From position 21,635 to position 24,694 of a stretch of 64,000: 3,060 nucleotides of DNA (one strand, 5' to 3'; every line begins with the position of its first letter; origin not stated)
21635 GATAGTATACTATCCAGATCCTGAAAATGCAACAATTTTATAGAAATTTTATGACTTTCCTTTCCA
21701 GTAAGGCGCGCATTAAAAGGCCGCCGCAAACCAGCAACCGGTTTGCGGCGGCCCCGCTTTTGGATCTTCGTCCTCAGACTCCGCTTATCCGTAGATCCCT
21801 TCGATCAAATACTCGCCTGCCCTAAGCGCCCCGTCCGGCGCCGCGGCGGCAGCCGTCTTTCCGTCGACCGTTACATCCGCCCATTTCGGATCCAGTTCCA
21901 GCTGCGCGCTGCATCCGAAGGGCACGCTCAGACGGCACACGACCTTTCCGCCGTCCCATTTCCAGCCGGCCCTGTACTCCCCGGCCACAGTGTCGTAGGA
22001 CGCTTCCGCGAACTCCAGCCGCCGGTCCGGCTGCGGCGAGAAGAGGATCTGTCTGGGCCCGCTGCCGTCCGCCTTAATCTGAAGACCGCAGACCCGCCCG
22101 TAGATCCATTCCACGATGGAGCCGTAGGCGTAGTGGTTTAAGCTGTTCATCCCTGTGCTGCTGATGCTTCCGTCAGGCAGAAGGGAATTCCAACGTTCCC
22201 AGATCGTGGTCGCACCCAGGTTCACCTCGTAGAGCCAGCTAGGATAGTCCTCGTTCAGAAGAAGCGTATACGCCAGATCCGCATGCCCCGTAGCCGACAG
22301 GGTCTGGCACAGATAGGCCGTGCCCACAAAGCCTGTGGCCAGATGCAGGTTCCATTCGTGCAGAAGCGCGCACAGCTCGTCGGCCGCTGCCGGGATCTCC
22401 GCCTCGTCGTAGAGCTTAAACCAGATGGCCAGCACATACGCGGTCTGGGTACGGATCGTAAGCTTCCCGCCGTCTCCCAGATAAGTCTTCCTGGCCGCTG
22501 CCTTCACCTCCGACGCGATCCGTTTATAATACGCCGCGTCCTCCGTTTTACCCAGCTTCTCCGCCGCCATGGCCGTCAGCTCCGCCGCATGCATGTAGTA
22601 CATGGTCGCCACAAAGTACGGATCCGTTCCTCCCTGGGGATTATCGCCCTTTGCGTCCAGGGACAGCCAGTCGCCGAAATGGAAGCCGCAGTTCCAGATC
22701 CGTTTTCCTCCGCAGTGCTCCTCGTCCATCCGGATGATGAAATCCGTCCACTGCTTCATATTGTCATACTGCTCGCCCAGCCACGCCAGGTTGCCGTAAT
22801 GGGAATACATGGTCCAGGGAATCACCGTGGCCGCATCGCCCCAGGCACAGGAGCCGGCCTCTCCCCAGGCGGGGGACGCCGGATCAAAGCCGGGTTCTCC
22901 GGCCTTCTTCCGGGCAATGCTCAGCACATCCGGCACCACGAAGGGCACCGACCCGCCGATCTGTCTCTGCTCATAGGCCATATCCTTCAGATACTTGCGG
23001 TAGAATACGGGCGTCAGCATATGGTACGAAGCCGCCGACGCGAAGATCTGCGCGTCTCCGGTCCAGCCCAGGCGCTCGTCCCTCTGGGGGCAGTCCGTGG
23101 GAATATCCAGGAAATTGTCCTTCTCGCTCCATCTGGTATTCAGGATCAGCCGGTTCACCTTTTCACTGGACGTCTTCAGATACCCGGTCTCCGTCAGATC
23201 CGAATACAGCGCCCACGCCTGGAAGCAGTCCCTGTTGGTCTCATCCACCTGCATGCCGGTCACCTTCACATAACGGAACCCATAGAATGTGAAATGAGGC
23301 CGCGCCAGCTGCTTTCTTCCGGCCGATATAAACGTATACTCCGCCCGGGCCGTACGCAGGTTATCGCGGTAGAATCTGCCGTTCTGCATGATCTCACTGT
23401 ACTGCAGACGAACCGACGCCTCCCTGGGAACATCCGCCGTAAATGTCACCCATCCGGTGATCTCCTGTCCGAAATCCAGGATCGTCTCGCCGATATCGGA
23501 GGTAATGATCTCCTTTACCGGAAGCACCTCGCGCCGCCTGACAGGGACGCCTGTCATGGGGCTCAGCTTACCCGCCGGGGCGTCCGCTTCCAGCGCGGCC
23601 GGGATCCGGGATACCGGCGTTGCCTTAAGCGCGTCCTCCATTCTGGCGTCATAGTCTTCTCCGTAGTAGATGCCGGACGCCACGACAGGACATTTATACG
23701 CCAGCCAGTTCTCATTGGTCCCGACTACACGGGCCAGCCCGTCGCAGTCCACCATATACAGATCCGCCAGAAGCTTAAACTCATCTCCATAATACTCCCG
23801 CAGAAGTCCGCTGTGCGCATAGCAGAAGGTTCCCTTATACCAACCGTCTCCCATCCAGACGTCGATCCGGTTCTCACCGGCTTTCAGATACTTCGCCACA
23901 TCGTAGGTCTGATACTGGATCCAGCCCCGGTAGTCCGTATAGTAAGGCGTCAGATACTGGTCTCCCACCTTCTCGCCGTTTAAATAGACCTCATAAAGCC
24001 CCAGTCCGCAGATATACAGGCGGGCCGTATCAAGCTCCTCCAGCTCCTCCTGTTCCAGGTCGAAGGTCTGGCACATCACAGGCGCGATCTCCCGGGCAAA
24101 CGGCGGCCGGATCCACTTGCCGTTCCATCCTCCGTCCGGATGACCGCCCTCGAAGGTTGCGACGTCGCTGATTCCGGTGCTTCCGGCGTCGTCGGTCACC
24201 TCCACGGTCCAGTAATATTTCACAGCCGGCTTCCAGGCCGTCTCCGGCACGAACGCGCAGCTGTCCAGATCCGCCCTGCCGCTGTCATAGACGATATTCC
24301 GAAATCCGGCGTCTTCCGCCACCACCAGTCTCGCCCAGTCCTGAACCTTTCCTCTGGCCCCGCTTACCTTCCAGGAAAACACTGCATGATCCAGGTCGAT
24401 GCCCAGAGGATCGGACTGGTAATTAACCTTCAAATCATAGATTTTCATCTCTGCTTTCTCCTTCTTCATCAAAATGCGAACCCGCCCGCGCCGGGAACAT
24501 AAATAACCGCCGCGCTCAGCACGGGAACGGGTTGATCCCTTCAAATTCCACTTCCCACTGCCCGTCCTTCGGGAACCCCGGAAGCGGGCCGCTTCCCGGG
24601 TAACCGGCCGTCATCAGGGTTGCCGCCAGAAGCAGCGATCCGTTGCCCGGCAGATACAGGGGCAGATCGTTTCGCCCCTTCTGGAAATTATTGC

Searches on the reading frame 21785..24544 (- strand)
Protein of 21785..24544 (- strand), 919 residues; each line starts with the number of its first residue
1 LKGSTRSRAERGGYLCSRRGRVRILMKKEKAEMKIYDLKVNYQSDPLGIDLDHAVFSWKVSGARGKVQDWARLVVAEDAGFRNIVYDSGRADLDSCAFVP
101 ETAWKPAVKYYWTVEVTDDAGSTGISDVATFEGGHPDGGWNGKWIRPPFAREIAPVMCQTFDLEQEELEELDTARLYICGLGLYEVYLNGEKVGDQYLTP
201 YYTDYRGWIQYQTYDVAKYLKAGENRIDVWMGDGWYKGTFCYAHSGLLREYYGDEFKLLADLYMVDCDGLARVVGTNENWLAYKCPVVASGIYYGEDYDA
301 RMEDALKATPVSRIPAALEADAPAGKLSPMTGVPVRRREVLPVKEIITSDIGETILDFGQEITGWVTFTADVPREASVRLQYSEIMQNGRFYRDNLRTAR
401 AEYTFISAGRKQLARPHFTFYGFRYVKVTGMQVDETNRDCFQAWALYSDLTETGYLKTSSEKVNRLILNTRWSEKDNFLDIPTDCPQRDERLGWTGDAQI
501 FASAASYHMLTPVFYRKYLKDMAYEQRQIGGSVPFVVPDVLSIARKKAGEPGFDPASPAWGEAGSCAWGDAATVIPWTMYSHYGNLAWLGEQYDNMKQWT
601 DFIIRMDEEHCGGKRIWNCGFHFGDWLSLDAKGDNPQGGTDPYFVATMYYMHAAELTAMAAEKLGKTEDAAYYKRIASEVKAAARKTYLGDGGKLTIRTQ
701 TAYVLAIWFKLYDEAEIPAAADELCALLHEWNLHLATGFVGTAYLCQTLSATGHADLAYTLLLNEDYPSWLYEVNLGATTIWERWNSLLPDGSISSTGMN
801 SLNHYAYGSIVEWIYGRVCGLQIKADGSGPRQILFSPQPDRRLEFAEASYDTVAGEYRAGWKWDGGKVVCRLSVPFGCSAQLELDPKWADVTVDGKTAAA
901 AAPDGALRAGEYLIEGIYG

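Call 8: search_protein_families(library=pfam, proteins=[window:21785-24544:-])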
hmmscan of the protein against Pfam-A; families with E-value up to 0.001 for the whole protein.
window:21785-24544:- (919 aa): 5 families
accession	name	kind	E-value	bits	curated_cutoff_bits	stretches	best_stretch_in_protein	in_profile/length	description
PF17389.8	Bac_rhamnosid6H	-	1.5e-107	360.2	24.5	1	452-818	2-339/339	Bacterial alpha-L-rhamnosidase 6 hairpin glycosidase domain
PF08531.16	Bac_rhamnosid_N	-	1.1e-45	155.9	25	1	170-338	2-171/172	Alpha-L-rhamnosidase N-terminal domain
PF05592.18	Bac_rhamnosid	-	2.8e-25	88.6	22.2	1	352-446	6-101/102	Bacterial alpha-L-rhamnosidase concanavalin-like domain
PF25788.1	Ig_Rha78A_N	-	7e-16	58.8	27.4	1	35-134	1-102/105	Rha78A-like, N-terminal immunoglobulin domain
PF17390.7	Bac_rhamnosid_C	-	2.4e-11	43.7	22.1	1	824-889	3-68/78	Bacterial alpha-L-rhamnosidase C-terminal domain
